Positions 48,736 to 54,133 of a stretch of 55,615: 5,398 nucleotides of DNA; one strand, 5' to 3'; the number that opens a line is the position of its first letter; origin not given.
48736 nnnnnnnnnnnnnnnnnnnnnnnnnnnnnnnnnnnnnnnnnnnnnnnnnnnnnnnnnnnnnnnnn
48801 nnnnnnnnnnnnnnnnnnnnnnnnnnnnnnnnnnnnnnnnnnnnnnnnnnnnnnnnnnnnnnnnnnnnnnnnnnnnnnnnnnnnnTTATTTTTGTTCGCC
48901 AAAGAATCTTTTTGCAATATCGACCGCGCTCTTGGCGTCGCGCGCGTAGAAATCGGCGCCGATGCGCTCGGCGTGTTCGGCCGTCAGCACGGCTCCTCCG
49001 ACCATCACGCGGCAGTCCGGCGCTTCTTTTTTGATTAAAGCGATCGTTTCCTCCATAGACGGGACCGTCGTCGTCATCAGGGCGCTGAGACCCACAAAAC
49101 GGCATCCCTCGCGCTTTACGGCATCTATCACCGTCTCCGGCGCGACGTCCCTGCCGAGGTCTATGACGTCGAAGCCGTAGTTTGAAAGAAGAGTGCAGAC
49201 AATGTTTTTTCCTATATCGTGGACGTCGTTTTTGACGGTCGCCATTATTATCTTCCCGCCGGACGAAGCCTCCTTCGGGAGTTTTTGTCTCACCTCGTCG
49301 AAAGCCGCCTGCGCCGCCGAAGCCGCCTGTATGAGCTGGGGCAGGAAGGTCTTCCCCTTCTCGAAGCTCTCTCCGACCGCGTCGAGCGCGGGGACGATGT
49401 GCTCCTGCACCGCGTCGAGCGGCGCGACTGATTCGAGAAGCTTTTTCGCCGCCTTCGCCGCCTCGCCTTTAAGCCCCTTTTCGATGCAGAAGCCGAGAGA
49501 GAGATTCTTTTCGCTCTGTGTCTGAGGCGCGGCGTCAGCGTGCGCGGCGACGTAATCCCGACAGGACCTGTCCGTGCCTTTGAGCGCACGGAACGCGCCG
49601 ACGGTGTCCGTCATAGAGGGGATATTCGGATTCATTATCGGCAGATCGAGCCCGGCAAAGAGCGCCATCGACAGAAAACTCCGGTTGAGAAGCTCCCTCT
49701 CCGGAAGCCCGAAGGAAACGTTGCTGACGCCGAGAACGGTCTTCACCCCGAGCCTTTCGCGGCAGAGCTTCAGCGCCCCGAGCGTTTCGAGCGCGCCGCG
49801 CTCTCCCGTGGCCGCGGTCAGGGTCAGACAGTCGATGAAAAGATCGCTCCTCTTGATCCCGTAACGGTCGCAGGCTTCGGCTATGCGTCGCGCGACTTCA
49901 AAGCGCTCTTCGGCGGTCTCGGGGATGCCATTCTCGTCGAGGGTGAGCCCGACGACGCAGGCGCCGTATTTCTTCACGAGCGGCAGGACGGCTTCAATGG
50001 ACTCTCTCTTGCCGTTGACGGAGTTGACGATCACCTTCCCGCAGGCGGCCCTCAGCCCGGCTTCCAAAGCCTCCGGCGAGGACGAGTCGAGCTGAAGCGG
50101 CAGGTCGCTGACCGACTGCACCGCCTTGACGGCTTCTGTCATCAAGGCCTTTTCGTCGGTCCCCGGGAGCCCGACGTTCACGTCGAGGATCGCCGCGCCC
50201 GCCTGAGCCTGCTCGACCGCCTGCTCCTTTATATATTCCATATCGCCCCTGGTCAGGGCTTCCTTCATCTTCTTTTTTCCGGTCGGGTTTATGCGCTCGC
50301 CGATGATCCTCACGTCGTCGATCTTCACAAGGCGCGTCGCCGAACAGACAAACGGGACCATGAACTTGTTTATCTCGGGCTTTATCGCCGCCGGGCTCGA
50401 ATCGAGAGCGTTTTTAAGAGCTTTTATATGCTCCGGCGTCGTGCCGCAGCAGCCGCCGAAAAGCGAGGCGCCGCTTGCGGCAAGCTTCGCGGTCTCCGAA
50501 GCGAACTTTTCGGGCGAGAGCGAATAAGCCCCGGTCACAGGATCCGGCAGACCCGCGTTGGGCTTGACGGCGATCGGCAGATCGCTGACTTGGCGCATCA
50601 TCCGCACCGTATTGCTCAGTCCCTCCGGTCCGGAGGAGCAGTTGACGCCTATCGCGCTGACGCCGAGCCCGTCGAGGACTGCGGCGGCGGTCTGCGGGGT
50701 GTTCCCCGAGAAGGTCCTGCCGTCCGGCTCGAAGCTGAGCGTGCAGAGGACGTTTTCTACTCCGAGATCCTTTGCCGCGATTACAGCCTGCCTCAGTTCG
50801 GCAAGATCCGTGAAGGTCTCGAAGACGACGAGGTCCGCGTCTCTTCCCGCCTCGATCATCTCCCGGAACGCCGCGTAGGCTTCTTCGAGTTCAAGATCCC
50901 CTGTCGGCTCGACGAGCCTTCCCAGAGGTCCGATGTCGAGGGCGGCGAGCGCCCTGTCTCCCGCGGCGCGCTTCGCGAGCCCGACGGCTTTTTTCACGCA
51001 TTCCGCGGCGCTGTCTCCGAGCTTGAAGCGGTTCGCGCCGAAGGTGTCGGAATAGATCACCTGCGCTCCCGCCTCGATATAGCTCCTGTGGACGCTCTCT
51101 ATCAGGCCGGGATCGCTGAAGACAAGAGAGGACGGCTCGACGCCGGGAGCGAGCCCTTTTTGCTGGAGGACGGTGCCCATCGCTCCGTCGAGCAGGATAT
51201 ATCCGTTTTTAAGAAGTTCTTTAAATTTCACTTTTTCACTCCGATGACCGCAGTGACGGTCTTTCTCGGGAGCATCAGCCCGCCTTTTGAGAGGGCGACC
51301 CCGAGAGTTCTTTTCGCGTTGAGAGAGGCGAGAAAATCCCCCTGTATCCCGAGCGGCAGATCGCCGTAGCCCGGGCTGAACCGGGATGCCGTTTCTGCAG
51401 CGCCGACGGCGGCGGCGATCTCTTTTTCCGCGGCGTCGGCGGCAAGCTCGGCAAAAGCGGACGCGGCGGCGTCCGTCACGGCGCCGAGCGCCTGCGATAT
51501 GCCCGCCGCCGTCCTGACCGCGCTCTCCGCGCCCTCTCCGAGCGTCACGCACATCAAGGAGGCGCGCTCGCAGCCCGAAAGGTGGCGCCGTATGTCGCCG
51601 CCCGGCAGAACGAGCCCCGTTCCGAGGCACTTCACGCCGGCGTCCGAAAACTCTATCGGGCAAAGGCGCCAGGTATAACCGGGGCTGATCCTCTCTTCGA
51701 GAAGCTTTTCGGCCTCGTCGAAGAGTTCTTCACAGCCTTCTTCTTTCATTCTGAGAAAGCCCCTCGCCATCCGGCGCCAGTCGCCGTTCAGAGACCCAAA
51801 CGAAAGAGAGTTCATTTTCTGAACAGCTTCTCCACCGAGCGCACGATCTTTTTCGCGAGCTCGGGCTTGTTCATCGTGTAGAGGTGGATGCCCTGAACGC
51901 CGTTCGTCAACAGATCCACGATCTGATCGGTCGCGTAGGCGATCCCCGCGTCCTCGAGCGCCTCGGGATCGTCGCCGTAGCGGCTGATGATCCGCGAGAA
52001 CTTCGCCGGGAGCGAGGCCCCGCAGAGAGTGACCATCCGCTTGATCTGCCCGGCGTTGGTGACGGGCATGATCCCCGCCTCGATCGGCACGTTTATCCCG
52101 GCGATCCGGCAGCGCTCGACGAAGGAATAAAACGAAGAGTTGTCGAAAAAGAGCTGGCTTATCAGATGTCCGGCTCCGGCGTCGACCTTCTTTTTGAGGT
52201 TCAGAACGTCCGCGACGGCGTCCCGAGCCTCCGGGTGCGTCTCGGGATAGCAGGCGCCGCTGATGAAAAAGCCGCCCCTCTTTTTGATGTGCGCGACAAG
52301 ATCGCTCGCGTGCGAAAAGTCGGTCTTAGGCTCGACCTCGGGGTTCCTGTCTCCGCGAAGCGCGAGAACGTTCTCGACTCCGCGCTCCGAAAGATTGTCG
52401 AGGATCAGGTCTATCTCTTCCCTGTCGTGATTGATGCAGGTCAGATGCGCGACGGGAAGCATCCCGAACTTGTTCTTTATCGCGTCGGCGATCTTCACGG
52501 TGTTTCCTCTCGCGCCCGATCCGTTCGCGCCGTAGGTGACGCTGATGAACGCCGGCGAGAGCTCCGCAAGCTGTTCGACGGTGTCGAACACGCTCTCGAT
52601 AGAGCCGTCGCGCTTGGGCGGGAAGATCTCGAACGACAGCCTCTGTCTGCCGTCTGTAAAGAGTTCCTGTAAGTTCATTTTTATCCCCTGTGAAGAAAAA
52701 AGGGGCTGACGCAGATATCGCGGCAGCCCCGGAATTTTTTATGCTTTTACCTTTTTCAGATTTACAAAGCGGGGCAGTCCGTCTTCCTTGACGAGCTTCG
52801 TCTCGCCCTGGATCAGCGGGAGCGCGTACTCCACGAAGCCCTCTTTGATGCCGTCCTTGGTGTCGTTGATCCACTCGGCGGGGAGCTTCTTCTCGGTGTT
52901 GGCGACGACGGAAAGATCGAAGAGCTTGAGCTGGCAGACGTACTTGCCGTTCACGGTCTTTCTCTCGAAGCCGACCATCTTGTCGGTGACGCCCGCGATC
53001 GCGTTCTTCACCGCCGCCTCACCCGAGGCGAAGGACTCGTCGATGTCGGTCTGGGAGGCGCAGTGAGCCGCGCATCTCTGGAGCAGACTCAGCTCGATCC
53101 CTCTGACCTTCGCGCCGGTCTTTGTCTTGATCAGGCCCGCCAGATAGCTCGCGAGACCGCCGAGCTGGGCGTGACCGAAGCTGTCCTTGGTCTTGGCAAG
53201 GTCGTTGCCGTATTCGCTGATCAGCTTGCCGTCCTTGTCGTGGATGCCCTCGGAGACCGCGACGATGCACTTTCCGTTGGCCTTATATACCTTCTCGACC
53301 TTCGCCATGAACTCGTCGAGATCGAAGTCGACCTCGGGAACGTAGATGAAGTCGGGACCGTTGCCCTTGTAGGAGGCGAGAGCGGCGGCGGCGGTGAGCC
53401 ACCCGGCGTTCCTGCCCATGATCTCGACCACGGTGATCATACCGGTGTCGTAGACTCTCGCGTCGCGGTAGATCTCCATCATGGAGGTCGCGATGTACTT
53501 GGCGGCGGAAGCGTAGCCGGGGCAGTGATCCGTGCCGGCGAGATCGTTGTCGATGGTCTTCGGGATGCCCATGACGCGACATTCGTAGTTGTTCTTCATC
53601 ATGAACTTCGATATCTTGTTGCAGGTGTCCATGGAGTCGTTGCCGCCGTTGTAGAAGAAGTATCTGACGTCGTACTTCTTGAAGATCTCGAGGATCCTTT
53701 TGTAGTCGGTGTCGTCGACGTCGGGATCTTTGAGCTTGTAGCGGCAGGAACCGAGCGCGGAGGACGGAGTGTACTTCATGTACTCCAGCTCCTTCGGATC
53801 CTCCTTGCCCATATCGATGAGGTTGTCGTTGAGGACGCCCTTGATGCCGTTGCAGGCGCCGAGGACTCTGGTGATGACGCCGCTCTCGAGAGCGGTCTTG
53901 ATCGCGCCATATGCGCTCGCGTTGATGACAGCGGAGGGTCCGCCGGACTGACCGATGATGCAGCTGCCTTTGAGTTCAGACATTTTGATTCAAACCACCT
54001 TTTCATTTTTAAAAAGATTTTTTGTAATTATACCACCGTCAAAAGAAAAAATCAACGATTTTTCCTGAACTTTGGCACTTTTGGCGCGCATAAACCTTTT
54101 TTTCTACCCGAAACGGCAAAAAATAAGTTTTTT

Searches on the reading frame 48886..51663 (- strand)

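Call 40: search_protein_families(library=pfam, proteins=[window:48886-51663:-], max_evalue=0.00001)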
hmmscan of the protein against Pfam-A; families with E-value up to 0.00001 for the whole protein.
window:48886-51663:- (925 aa): 4 families
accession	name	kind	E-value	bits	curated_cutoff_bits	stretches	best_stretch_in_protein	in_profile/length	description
PF02574.22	S-methyl_trans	-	1.2e-62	212.8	22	1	157-420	2-283/283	Homocysteine S-methyltransferase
PF02310.24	B12-binding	-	8.7e-30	103.5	32.1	1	803-913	1-119/121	B12 binding domain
PF00809.28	Pterin_bind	-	3.1e-28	99.5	25.5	1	455-675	1-241/244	Pterin binding enzyme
PF02607.22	B12-binding_2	-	2.6e-15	56.8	23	1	726-790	8-72/74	B12 binding domain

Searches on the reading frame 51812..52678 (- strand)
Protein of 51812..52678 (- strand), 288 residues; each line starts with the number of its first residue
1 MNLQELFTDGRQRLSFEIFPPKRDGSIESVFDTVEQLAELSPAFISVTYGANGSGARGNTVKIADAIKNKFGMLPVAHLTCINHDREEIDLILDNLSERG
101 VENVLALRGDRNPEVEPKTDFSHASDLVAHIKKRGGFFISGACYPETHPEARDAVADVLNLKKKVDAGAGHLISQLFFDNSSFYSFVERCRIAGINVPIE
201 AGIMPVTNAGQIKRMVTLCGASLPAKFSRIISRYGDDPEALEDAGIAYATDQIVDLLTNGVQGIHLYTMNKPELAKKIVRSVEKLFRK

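Call 40: search_protein_families(library=pfam, proteins=[window:51812-52678:-], max_evalue=0.00001)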
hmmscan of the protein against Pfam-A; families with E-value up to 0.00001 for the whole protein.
window:51812-52678:- (288 aa): 1 family
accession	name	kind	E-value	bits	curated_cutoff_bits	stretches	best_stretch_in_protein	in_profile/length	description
PF02219.23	MTHFR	-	5.5e-84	282.3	24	1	4-281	3-285/287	Methylenetetrahydrofolate reductase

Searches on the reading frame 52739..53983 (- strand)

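Call 40: search_protein_families(library=pfam, proteins=[window:52739-53983:-], max_evalue=0.00001)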
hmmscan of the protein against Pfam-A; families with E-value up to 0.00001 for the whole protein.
window:52739-53983:- (414 aa): 1 family
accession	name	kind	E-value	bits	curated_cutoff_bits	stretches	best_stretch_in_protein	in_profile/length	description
PF00365.25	PFK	-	4.7e-62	210.3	30.9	1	8-293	2-273/277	Phosphofructokinase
